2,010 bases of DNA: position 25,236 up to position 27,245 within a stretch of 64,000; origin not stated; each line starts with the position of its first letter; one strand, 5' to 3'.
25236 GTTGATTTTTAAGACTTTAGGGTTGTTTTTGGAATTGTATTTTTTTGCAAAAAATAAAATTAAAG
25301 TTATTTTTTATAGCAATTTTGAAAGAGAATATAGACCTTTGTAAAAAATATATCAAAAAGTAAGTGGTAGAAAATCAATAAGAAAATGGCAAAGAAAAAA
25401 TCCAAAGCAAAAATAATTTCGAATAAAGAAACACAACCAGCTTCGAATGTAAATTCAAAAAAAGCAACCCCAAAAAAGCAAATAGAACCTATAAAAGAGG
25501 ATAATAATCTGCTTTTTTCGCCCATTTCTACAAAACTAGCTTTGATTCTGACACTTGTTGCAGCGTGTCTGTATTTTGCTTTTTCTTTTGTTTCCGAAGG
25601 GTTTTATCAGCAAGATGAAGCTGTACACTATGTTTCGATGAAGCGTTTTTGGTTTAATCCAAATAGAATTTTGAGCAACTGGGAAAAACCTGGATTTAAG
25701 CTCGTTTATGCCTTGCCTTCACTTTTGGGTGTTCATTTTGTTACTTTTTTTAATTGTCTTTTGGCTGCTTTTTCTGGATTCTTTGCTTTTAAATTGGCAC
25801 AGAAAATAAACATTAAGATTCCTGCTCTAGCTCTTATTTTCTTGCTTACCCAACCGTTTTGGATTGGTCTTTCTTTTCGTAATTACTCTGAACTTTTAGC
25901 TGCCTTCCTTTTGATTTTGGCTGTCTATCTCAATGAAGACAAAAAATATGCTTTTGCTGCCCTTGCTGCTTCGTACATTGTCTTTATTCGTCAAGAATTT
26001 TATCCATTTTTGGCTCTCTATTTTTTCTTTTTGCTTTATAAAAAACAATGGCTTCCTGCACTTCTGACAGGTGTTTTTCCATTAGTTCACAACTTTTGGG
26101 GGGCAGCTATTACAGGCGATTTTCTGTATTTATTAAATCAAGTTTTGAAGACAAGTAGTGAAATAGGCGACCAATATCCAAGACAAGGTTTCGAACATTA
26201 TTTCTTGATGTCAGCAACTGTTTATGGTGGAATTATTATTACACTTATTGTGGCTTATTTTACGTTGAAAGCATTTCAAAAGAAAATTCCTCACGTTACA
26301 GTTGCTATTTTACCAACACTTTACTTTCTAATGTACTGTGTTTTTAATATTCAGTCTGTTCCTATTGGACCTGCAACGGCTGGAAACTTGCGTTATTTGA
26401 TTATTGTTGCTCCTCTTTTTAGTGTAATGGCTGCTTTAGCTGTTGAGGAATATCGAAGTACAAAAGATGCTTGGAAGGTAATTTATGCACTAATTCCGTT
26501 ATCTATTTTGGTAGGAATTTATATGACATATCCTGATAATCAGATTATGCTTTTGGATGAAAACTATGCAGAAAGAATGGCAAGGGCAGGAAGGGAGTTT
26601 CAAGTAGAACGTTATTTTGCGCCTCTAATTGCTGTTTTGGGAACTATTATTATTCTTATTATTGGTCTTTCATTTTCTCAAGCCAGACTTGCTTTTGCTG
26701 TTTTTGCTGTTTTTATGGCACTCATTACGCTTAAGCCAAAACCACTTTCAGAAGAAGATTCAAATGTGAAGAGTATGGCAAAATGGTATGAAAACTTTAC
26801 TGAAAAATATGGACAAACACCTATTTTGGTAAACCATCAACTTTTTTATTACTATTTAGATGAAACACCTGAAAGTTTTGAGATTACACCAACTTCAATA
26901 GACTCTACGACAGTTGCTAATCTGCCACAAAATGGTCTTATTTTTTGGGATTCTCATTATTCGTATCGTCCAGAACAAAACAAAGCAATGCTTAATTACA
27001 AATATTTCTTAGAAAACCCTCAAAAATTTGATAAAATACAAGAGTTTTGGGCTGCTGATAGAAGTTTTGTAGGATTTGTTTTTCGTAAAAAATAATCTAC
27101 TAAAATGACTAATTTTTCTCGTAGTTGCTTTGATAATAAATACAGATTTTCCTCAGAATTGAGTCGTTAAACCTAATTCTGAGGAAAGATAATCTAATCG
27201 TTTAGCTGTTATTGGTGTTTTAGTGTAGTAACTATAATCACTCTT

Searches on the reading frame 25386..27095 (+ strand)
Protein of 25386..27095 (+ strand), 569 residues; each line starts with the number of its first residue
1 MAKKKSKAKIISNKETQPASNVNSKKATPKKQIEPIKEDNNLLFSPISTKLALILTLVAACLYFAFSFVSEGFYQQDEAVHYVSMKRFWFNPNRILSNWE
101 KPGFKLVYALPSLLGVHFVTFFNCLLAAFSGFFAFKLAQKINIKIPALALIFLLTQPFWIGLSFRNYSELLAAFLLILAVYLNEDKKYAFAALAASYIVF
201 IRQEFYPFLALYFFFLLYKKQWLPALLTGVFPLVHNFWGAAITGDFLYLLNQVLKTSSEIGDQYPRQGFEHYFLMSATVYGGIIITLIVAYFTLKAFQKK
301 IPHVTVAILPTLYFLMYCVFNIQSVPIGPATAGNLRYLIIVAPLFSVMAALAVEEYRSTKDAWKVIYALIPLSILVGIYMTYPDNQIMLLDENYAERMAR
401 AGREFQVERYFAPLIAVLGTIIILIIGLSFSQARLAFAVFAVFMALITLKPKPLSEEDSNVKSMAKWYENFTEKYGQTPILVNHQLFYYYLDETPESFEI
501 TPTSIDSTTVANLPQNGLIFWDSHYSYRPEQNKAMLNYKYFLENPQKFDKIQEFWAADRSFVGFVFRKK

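Call 22: search_protein_families(library=pfam, proteins=[window:25386-27095:+], max_evalue=0.001)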
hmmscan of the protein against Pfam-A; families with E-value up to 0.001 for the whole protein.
window:25386-27095:+ (569 aa): 0 families

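Call 56: search_protein_families(library=ncbifam, proteins=[window:25386-27095:+], max_evalue=0.01)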
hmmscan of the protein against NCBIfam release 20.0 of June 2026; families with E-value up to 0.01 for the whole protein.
window:25386-27095:+ (569 aa): 2 families
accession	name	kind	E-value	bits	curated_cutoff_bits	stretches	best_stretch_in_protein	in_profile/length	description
NF046093.1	AZOBR_p60025_fam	subfamily_domain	1.1e-05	24.8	150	1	118-233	115-231/232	AZOBR_p60025 family cell surface glycopolymer formation protein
NF047440.1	LA3751_2_3_fam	subfamily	0.0011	17.9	200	1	104-382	85-383/460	LA_3751/LA_3752 family putative glycosyltransferase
